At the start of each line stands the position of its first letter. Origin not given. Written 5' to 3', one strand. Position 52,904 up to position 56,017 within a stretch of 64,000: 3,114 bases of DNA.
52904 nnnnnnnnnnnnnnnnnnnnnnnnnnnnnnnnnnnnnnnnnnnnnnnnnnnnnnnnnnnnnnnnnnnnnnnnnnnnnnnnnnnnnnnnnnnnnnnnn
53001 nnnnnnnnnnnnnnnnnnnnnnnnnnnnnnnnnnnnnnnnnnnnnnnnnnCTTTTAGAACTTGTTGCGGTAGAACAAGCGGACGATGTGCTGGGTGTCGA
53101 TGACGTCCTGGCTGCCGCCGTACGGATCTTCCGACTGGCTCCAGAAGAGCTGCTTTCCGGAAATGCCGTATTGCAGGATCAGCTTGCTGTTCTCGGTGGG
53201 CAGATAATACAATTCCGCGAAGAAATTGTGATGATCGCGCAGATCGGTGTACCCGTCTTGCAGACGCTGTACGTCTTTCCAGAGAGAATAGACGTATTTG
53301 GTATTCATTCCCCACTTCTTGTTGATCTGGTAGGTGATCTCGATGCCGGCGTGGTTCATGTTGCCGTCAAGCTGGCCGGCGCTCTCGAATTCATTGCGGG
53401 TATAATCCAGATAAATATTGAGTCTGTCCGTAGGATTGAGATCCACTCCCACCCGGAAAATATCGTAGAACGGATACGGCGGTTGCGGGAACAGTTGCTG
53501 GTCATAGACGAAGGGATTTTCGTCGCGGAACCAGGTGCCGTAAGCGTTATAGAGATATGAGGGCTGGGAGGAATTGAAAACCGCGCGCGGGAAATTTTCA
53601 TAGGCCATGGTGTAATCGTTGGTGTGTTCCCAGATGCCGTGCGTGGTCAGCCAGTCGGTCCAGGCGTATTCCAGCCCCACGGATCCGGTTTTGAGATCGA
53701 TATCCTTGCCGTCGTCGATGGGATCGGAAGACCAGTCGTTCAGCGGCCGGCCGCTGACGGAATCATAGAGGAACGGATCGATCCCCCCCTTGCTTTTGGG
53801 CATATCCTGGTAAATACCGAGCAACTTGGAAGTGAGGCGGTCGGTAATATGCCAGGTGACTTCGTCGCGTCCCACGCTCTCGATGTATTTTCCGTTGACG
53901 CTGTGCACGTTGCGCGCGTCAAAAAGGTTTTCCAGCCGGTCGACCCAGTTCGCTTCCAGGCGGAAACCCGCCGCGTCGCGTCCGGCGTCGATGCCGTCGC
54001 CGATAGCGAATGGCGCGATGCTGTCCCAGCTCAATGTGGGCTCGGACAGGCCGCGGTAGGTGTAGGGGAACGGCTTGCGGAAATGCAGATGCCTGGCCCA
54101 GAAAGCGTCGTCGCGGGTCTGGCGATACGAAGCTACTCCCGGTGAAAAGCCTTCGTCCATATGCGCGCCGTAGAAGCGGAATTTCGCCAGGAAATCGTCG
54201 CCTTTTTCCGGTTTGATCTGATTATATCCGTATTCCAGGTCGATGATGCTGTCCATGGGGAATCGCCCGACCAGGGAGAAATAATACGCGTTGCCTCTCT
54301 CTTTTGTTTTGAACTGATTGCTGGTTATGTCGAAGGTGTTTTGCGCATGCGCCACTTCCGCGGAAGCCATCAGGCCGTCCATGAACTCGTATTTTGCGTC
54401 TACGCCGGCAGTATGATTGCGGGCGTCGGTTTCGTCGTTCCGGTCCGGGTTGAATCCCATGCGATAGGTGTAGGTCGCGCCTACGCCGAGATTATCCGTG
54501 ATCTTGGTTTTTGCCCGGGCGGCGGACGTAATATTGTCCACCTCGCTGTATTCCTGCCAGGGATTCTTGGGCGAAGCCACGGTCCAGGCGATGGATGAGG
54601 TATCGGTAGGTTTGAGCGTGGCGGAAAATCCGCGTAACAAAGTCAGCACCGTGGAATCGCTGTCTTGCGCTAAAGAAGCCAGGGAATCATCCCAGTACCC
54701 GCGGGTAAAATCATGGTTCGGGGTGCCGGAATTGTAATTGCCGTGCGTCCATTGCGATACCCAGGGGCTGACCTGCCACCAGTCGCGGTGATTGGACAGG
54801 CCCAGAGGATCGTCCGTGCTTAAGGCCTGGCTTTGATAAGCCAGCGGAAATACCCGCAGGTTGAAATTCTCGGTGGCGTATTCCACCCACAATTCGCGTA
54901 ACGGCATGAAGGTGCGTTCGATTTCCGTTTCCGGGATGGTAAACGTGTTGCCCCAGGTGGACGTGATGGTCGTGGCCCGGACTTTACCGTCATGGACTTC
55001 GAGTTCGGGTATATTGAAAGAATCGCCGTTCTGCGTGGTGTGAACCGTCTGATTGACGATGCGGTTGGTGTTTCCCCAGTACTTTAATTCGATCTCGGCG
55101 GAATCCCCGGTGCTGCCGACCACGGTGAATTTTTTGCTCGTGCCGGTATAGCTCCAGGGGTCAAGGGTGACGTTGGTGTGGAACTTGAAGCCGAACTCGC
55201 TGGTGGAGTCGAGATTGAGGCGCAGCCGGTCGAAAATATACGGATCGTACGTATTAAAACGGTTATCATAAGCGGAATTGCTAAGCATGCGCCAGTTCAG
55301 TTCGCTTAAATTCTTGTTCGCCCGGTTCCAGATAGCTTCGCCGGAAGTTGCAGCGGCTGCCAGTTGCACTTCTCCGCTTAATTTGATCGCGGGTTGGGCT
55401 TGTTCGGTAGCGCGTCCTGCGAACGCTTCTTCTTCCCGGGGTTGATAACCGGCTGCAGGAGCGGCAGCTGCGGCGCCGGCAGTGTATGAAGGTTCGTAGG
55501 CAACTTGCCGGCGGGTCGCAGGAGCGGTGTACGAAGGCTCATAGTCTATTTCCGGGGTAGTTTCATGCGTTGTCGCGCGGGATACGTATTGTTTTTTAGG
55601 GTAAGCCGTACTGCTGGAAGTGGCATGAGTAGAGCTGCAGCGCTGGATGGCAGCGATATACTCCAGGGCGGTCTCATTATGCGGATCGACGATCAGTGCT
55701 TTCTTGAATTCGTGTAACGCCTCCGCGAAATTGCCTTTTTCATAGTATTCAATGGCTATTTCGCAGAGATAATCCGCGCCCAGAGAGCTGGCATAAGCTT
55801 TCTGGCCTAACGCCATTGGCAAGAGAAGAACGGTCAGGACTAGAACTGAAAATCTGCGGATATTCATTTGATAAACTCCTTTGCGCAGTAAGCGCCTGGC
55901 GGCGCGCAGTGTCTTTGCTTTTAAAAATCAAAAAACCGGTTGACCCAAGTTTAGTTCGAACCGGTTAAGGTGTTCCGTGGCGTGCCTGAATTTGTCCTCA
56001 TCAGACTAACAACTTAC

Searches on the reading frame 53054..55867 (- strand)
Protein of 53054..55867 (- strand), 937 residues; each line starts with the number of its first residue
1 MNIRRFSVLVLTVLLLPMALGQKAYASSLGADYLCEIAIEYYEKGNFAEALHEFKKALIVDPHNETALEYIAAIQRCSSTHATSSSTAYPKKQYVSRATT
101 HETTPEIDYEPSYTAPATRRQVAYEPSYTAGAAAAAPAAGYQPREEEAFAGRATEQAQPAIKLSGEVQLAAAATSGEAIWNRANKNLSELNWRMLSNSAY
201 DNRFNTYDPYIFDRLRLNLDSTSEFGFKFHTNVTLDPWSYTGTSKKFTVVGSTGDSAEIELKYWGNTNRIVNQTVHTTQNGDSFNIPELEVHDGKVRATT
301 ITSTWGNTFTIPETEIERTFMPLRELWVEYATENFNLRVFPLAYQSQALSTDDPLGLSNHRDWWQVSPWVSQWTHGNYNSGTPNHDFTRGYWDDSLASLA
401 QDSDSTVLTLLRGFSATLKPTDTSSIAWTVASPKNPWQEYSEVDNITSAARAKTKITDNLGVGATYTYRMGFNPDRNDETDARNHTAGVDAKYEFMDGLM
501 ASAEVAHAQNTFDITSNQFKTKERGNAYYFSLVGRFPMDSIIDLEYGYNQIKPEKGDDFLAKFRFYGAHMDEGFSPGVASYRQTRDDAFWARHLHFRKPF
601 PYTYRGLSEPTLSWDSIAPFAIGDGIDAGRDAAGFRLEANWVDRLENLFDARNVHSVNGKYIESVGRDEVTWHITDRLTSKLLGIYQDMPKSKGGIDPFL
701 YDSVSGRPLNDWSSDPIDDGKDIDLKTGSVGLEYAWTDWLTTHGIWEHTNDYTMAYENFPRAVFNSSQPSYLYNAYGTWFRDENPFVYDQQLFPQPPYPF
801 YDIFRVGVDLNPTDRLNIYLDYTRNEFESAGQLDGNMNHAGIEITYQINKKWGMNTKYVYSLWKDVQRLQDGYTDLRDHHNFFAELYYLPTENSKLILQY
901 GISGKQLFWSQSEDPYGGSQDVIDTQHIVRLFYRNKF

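Call 63: search_protein_families(library=pfam, proteins=[window:53054-55867:-], max_evalue=0.00001)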
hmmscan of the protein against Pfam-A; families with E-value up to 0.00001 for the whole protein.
window:53054-55867:- (937 aa): 1 family
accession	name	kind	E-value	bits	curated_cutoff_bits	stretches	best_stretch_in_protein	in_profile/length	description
PF07719.23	TPR_2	-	7.4e-06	26.1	27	0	31-64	1-34/34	Tetratricopeptide repeat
